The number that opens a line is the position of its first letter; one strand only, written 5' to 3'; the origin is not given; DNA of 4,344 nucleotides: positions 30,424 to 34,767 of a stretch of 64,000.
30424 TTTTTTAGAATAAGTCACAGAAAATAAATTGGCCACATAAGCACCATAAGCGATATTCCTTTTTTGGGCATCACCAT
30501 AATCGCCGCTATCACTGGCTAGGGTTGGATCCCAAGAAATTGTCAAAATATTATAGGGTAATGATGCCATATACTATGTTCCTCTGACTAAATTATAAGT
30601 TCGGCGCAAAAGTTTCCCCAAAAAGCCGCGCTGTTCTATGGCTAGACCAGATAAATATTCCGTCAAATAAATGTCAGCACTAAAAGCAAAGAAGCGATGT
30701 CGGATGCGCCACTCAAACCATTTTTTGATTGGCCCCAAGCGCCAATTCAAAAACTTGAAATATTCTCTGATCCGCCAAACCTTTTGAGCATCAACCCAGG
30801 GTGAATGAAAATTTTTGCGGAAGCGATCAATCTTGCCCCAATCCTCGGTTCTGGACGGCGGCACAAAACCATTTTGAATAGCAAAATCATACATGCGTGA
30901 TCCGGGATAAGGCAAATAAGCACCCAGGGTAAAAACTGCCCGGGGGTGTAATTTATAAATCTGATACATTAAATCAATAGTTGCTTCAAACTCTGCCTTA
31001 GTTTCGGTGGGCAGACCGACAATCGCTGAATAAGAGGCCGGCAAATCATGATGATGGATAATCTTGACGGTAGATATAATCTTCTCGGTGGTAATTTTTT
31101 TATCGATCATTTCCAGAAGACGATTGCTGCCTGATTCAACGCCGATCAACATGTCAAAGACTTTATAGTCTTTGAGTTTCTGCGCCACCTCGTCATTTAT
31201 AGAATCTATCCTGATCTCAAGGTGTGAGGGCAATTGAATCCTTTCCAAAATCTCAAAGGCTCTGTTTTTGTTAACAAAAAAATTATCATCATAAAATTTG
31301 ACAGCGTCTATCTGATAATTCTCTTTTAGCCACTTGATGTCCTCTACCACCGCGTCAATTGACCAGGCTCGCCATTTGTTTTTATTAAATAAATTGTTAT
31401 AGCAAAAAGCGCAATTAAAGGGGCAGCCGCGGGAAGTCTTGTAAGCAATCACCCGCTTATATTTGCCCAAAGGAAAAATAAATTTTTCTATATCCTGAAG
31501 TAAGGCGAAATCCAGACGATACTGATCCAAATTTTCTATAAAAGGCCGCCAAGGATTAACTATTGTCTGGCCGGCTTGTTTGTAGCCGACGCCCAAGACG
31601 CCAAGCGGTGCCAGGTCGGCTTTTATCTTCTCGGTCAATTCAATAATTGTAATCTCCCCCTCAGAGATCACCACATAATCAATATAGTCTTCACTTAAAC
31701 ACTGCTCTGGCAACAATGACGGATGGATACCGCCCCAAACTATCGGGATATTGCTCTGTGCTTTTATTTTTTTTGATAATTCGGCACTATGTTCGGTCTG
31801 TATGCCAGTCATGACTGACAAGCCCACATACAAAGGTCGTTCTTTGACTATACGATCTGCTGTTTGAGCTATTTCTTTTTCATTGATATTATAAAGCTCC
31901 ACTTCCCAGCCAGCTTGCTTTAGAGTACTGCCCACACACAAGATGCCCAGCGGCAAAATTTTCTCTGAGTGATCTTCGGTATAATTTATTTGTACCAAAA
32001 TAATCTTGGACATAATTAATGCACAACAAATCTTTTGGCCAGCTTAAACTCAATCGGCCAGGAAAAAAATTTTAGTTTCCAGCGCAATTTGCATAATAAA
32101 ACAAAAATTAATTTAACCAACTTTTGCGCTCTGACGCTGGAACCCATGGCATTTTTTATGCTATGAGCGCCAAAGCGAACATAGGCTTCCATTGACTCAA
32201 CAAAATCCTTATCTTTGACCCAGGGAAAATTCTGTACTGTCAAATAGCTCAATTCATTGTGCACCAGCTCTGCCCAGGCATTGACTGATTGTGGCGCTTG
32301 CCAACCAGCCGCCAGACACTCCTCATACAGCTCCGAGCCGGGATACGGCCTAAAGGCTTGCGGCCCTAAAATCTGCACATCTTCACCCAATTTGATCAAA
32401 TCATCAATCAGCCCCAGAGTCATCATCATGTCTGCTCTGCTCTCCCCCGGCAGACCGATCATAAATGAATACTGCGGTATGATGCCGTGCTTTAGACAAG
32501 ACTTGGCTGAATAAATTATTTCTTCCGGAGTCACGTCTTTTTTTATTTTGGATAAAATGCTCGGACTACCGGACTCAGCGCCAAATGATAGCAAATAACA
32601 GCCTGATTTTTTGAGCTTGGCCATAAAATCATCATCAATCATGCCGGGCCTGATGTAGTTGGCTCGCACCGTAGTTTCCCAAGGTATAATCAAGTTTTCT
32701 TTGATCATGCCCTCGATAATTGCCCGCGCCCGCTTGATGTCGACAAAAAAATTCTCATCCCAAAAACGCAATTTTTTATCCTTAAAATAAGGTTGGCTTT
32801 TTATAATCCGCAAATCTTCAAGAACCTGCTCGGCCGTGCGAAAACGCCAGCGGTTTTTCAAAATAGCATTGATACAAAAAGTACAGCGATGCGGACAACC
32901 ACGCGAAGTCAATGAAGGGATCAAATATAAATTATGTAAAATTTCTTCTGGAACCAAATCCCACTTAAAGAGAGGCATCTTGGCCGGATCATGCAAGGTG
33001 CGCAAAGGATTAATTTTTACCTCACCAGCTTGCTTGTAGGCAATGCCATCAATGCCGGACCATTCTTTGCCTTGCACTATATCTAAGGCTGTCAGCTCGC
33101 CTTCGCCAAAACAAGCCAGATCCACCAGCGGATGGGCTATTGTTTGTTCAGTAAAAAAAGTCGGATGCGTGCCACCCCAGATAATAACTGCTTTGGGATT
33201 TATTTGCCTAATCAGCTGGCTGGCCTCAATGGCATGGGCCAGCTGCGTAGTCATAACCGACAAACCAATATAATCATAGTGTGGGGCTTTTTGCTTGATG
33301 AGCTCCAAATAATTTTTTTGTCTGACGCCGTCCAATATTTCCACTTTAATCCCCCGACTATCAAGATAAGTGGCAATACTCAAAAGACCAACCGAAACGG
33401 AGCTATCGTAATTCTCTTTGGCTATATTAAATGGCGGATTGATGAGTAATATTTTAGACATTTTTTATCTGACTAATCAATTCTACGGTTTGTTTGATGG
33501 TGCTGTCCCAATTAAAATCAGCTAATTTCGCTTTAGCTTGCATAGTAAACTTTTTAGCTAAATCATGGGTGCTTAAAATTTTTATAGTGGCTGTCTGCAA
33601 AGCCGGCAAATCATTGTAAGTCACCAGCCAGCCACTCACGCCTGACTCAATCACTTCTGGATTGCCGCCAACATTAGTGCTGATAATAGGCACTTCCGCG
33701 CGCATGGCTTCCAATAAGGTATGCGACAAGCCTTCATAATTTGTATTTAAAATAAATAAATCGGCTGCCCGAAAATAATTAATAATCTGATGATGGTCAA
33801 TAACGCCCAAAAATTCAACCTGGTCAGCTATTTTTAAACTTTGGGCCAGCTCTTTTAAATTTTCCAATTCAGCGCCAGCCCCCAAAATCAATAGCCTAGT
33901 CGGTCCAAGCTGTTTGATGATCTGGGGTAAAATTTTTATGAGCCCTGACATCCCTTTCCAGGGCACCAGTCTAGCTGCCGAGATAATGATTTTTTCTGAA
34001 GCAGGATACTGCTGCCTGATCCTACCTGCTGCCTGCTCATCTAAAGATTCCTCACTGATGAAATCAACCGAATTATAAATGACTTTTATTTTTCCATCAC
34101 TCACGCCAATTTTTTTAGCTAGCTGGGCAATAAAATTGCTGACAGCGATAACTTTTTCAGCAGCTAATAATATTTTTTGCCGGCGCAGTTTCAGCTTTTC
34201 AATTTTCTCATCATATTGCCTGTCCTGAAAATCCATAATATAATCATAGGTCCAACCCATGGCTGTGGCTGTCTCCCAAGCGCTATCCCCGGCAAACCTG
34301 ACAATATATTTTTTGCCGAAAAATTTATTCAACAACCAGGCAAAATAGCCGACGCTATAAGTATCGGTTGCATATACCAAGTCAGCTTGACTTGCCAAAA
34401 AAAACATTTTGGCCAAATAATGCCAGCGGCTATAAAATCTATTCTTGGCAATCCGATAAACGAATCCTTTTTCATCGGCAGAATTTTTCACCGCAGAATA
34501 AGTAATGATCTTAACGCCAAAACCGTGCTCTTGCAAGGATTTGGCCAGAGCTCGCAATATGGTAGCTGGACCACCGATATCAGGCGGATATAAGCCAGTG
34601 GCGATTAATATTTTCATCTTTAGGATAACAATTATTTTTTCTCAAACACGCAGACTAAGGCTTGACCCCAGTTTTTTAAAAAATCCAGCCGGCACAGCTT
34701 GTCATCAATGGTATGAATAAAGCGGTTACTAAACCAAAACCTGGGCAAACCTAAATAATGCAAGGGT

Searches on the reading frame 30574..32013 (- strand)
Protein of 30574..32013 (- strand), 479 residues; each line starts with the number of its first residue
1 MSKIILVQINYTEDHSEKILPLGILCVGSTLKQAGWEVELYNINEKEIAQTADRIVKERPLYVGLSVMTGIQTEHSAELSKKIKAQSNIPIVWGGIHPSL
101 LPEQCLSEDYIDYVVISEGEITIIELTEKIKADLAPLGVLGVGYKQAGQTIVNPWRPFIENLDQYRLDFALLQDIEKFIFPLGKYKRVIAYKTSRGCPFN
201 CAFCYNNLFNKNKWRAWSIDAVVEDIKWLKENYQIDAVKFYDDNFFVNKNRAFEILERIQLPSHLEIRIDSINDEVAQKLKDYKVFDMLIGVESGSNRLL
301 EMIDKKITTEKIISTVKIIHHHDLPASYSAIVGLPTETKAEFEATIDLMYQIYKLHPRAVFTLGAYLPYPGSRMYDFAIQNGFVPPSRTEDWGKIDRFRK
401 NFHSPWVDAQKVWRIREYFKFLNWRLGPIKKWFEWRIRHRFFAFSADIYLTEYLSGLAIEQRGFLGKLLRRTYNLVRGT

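Call 34: search_protein_families(library=pfam, proteins=[window:30574-32013:-], max_evalue=0.0001)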
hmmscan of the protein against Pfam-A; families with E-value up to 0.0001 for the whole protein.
window:30574-32013:- (479 aa): 2 families
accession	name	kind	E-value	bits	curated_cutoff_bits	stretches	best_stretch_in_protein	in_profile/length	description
PF04055.27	Radical_SAM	-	4.5e-26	92.4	29.5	1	192-348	2-165/166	Radical SAM superfamily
PF02310.24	B12-binding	-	2.8e-21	76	32.1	1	20-126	13-120/121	B12 binding domain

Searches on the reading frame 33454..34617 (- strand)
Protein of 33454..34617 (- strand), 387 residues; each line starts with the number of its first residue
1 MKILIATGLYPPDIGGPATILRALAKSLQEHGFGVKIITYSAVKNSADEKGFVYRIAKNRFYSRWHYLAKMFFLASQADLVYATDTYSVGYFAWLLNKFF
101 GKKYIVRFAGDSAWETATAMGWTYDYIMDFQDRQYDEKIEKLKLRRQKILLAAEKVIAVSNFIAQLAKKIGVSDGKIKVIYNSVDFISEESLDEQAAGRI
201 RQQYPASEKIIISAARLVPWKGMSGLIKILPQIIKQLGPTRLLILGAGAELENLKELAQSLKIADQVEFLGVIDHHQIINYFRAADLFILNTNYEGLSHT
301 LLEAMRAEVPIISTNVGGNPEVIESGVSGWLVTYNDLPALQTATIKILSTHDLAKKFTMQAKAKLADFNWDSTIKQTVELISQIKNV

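Call 34: search_protein_families(library=pfam, proteins=[window:33454-34617:-], max_evalue=0.0001)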
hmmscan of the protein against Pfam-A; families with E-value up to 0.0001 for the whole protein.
window:33454-34617:- (387 aa): 4 families
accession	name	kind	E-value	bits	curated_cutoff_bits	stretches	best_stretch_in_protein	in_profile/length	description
PF00534.26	Glycos_transf_1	-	6.1e-39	133.7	26.4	1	205-362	12-170/172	Glycosyl transferases group 1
PF13692.12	Glyco_trans_1_4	-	4.7e-30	105.1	27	1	209-349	2-141/142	Glycosyl transferases group 1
PF13439.12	Glyco_transf_4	-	8.4e-14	52.4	28.5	1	14-185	1-167/170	Glycosyltransferase Family 4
PF13579.12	Glyco_trans_4_4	-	7.5e-09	36.6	29.7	1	15-182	1-157/158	Glycosyl transferase 4-like domain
